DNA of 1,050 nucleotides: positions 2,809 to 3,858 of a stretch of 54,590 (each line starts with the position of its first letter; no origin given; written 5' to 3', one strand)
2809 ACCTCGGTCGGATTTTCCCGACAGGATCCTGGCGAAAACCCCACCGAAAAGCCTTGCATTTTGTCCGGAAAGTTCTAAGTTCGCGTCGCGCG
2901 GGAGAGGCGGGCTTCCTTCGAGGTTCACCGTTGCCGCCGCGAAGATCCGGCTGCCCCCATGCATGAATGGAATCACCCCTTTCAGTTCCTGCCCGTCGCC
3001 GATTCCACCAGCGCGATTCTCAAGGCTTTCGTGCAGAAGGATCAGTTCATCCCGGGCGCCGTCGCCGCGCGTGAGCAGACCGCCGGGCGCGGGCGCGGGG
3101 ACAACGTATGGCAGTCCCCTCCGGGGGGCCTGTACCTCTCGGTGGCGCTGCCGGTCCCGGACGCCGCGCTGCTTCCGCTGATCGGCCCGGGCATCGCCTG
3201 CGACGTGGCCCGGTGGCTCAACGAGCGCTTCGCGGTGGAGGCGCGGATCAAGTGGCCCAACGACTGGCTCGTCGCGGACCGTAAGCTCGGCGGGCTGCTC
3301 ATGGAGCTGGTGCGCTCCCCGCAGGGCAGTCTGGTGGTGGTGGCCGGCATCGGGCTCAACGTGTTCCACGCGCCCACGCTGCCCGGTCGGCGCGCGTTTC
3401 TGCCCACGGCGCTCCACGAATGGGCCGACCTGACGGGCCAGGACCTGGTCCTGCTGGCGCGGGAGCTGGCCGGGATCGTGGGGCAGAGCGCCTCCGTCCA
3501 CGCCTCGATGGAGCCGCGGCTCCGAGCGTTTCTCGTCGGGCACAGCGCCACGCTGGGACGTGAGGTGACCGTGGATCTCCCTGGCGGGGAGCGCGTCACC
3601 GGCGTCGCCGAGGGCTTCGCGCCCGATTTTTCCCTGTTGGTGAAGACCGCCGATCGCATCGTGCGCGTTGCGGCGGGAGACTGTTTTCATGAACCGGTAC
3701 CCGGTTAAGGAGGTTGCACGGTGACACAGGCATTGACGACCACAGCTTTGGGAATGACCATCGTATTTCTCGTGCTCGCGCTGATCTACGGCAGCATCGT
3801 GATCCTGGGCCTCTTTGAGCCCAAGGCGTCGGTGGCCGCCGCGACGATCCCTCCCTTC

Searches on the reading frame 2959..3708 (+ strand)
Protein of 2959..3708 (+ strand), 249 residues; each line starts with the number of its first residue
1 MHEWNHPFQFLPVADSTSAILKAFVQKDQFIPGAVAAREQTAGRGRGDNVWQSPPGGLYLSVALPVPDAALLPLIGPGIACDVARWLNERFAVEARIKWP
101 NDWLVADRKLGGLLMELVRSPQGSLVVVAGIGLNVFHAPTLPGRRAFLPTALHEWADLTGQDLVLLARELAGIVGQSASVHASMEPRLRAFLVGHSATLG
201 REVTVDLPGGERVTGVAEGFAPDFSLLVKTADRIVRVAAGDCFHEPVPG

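Call 5: search_protein_families(library=pfam, proteins=[window:2959-3708:+], max_evalue=0.1)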
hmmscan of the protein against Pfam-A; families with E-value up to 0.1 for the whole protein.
window:2959-3708:+ (249 aa): 2 families
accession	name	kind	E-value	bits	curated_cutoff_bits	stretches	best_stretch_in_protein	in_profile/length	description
PF03099.24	BPL_LplA_LipB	-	6.2e-18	65.4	21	1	12-132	3-131/133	Biotin/lipoate A/B protein ligase family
PF02237.23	BPL_C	-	4.5e-07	30.1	21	1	198-244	1-47/48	Biotin protein ligase C terminal domain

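Call 6: search_protein_families(library=ncbifam, proteins=[window:2959-3708:+], max_evalue=0.1)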
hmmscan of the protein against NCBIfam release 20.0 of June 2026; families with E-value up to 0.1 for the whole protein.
window:2959-3708:+ (249 aa): 11 families
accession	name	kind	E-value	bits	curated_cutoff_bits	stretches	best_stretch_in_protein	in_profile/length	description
TIGR00121.1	birA_ligase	equivalog_domain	1.1e-31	110.2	83.1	1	10-244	4-234/235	biotin--[acetyl-CoA-carboxylase] ligase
NF005405.0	PRK06955.1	equivalog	1e-23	83.9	312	1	19-241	50-290/300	biotin--[acetyl-CoA-carboxylase] ligase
NF008848.0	PRK11886.1-3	equivalog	1.6e-22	80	362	1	8-138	80-212/319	bifunctional biotin--[acetyl-CoA-carboxylase] ligase/biotin operon repressor BirA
NF006206.0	PRK08330.1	equivalog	7.8e-22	77.8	311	1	15-241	20-237/243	biotin--protein ligase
NF008847.0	PRK11886.1-2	equivalog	2.8e-20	72.9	293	1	6-239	79-311/320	bifunctional biotin--[acetyl-CoA-carboxylase] ligase/biotin operon repressor BirA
NF006294.0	PRK08477.1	equivalog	9.4e-15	54.5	179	1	11-139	9-135/214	biotin--[acetyl-CoA-carboxylase] ligase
NF008849.0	PRK11886.1-4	equivalog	1.6e-13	50.5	474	1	9-135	82-209/320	bifunctional biotin--[acetyl-CoA-carboxylase] ligase/biotin operon repressor BirA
NF004607.0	PRK05935.1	equivalog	3.5e-13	49.8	219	1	15-134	12-132/190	biotin--protein ligase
NF008850.0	PRK11886.1-5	equivalog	9.9e-13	47.9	489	1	29-234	100-306/320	bifunctional biotin--[acetyl-CoA-carboxylase] ligase/biotin operon repressor BirA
NF008846.0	PRK11886.1-1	equivalog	6.6e-10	38.8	353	1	7-136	76-209/312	bifunctional biotin--[acetyl-CoA-carboxylase] ligase/biotin operon repressor BirA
NF009862.0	PRK13325.1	equivalog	4.1e-09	35.7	761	1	37-135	115-213/592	bifunctional biotin--[acetyl-CoA-carboxylase] ligase/type III pantothenate kinase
